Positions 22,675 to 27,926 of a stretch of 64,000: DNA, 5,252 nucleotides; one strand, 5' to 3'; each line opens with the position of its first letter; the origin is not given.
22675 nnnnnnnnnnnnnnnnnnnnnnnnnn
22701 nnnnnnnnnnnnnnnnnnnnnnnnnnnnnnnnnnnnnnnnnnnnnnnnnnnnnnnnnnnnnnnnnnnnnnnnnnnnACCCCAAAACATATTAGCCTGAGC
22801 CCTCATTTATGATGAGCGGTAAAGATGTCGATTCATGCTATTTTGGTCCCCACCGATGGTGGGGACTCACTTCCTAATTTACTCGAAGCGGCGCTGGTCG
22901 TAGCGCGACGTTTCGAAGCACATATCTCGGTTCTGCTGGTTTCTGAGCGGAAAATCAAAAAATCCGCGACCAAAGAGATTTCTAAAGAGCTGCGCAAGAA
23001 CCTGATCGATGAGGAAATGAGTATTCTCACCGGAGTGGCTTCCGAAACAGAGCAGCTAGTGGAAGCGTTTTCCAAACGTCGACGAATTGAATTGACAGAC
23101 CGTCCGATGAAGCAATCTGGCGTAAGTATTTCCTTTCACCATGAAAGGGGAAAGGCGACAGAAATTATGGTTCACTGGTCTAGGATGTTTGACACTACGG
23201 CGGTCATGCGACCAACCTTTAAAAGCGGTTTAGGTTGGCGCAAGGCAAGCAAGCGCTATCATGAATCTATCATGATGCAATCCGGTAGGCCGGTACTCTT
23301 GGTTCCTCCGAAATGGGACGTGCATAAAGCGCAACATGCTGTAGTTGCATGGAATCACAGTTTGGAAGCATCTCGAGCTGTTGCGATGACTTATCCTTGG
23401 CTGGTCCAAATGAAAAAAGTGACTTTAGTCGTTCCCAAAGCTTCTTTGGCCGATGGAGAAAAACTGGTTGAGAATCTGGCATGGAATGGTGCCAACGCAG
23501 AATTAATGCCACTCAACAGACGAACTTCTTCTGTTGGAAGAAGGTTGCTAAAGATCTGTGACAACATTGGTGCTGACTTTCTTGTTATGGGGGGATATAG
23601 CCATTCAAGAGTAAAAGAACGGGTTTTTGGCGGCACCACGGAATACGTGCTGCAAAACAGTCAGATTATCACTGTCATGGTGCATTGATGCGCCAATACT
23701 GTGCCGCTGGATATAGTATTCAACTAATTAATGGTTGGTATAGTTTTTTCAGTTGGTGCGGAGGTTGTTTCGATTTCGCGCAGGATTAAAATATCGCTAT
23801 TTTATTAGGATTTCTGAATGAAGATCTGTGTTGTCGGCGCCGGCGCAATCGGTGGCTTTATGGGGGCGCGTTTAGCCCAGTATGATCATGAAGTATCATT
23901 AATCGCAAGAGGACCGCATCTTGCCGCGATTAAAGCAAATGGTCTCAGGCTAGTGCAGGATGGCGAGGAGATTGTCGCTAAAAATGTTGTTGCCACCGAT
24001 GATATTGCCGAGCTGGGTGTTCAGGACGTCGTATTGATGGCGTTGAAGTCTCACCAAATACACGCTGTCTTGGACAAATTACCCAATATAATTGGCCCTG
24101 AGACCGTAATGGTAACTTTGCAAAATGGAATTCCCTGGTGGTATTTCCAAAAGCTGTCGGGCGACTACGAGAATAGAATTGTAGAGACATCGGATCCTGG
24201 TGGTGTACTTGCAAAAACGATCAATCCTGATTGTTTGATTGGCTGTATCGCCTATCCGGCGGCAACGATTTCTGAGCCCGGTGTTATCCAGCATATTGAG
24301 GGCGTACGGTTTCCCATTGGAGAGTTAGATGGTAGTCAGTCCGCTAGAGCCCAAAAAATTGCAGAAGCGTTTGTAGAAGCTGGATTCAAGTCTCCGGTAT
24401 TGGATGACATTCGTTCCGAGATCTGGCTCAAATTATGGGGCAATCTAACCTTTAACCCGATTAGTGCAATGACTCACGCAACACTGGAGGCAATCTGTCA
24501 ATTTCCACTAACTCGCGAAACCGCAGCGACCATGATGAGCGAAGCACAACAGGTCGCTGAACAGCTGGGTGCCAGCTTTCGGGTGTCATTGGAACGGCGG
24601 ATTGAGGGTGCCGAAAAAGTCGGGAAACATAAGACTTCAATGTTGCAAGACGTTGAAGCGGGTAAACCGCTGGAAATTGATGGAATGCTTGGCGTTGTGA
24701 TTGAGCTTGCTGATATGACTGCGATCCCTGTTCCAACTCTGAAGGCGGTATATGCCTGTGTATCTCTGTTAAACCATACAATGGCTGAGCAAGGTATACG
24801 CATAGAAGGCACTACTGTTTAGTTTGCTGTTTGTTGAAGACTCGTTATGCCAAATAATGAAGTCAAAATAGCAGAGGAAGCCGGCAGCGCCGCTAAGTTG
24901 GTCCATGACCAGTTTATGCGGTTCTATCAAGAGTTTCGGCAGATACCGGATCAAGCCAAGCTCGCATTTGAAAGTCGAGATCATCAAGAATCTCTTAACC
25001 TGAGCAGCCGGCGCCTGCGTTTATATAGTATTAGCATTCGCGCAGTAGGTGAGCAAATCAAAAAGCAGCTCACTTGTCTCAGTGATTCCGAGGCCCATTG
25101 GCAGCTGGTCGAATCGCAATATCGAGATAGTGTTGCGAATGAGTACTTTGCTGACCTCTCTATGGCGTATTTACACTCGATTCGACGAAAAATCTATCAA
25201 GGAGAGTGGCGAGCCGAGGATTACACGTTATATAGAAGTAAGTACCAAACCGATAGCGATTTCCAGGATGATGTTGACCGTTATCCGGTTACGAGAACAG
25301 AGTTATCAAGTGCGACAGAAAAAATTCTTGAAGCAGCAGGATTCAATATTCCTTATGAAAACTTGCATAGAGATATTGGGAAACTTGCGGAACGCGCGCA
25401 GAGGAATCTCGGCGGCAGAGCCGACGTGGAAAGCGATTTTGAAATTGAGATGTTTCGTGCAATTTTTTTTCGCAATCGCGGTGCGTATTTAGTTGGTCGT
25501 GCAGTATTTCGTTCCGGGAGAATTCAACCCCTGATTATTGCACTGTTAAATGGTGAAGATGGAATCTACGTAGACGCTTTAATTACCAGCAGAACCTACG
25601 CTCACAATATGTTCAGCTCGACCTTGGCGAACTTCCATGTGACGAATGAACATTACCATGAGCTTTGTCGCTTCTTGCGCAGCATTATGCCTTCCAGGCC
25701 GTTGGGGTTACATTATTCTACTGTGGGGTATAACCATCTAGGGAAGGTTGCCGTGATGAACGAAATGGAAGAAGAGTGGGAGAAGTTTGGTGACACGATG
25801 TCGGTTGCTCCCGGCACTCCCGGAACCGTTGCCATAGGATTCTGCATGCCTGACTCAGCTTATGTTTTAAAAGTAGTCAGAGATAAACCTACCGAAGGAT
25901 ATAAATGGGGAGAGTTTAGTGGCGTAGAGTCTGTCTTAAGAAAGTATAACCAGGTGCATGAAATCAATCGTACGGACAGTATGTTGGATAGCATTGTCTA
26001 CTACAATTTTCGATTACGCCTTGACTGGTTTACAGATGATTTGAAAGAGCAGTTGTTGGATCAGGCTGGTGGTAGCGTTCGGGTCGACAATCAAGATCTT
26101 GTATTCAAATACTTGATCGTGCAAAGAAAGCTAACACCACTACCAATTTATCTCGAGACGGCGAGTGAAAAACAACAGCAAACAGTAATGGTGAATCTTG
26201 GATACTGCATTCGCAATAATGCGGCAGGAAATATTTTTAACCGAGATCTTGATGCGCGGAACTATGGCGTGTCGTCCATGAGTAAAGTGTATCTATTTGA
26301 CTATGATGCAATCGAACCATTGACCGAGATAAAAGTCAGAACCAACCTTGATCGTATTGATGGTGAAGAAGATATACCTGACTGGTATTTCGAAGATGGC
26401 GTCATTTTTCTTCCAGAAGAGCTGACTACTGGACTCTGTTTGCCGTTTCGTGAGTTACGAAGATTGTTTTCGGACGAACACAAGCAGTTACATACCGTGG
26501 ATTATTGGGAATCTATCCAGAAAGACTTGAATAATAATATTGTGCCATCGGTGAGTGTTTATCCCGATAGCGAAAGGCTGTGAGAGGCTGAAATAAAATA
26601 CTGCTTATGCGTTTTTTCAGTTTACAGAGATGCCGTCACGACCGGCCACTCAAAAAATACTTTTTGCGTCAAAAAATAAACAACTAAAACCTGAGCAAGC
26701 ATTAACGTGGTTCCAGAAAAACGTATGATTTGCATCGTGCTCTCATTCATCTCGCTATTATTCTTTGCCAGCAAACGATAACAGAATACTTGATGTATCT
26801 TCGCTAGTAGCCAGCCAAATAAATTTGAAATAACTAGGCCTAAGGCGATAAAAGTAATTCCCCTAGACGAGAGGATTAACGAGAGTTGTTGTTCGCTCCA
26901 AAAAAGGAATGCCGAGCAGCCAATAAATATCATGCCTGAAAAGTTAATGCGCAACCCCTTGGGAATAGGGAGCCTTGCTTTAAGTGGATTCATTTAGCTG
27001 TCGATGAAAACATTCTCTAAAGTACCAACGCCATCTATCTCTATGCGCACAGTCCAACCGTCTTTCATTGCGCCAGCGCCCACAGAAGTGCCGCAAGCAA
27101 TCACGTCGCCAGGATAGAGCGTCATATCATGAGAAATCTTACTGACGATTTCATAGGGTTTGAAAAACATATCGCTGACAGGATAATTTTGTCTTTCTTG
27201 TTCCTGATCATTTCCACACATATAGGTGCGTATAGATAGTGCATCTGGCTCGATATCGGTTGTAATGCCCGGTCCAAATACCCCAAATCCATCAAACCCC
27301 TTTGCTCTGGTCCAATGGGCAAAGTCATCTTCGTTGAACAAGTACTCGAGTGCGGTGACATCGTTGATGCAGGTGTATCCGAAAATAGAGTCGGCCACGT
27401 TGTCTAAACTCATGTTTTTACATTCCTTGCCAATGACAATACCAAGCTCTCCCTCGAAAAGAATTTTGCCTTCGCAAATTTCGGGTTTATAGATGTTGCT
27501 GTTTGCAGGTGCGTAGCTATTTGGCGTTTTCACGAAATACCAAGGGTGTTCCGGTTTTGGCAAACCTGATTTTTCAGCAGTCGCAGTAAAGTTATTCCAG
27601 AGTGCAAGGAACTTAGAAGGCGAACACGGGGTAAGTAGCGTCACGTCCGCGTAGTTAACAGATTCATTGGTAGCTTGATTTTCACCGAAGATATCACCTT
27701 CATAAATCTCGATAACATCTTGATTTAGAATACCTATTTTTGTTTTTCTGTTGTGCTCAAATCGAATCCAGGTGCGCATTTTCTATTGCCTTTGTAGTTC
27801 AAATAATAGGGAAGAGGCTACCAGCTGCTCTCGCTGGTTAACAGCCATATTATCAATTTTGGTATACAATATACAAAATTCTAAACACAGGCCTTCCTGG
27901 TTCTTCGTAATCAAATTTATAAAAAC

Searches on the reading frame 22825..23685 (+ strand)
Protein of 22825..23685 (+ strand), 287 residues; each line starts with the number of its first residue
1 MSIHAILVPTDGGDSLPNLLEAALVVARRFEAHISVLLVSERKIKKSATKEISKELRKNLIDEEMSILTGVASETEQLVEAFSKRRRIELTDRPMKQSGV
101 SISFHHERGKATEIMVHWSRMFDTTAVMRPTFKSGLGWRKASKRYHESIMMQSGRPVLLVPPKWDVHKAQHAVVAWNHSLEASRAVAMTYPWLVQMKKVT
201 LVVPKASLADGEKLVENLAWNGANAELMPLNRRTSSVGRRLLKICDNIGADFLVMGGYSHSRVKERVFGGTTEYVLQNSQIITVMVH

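Call 55: search_protein_families(library=pfam, proteins=[window:22825-23685:+], max_evalue=0.00001)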
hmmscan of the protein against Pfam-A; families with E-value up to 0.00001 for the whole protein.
window:22825-23685:+ (287 aa): 1 family
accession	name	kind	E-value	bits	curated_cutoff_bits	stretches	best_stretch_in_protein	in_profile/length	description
PF00582.32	Usp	-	6.8e-13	49.8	24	0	232-286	86-140/141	Universal stress protein family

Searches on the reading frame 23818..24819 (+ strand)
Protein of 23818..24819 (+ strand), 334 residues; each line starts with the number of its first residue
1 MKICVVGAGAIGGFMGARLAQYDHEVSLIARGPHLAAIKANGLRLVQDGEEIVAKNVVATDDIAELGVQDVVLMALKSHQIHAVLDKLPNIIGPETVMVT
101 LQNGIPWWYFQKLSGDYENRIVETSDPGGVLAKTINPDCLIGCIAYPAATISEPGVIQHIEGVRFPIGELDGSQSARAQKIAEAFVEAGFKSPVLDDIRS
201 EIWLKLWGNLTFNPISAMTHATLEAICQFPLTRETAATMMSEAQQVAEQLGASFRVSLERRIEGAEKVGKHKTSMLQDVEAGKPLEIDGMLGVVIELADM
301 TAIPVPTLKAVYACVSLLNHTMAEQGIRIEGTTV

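Call 55: search_protein_families(library=pfam, proteins=[window:23818-24819:+], max_evalue=0.00001)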
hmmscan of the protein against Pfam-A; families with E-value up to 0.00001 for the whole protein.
window:23818-24819:+ (334 aa): 3 families
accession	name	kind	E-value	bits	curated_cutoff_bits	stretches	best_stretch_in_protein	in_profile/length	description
PF08546.17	ApbA_C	-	1.5e-28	100.1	22.7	1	197-317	1-123/125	Ketopantoate reductase PanE/ApbA C terminal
PF02558.23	ApbA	-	5.7e-27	94.6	22.2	1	3-105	1-103/150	Ketopantoate reductase PanE/ApbA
PF01210.29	NAD_Gly3P_dh_N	-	9.4e-07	29.4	23.1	1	2-106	1-107/158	NAD-dependent glycerol-3-phosphate dehydrogenase N-terminus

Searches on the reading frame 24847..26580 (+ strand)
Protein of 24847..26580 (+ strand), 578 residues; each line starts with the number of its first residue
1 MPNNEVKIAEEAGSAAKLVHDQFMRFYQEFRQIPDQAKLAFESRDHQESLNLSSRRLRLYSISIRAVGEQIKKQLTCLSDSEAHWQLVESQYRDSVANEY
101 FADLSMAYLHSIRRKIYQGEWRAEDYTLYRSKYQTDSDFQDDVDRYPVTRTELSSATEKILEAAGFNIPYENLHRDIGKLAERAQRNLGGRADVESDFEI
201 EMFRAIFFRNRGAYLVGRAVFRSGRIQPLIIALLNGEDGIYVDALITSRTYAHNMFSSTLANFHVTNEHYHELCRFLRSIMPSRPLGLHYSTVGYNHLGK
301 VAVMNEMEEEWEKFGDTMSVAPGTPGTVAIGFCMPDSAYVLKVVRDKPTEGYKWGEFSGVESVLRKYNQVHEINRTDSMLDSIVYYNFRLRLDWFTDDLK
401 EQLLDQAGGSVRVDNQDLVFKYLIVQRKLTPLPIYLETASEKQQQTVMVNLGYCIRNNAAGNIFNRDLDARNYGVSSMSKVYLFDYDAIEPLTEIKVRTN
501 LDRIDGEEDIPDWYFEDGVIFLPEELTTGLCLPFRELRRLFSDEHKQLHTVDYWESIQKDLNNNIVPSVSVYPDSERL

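Call 55: search_protein_families(library=pfam, proteins=[window:24847-26580:+], max_evalue=0.00001)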
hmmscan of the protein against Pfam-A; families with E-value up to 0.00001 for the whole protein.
window:24847-26580:+ (578 aa): 2 families
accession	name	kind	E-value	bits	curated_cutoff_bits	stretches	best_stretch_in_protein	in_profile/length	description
PF20423.3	AceK_regulatory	-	3.2e-63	214.2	25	1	16-307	1-294/302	Isocitrate dehydrogenase kinase/phosphatase (AceK), regulatory domain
PF06315.17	AceK_kinase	-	1.5e-58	198.8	29.3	1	316-573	1-255/256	Isocitrate dehydrogenase kinase/phosphatase (AceK) kinase domain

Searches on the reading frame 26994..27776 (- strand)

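Call 55: search_protein_families(library=pfam, proteins=[window:26994-27776:-], max_evalue=0.00001)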
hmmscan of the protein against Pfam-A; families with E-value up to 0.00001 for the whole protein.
window:26994-27776:- (260 aa): 2 families
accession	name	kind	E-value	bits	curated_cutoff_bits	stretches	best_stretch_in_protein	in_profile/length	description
PF01557.24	FAA_hydrolase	-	2.3e-47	161.9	23.9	1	57-256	3-212/214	Fumarylacetoacetate (FAA) hydrolase C-terminal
PF10370.14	Rv2993c-like_N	-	7.6e-11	43.2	21.3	1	3-50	3-50/50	Rv2993c-like, N-terminal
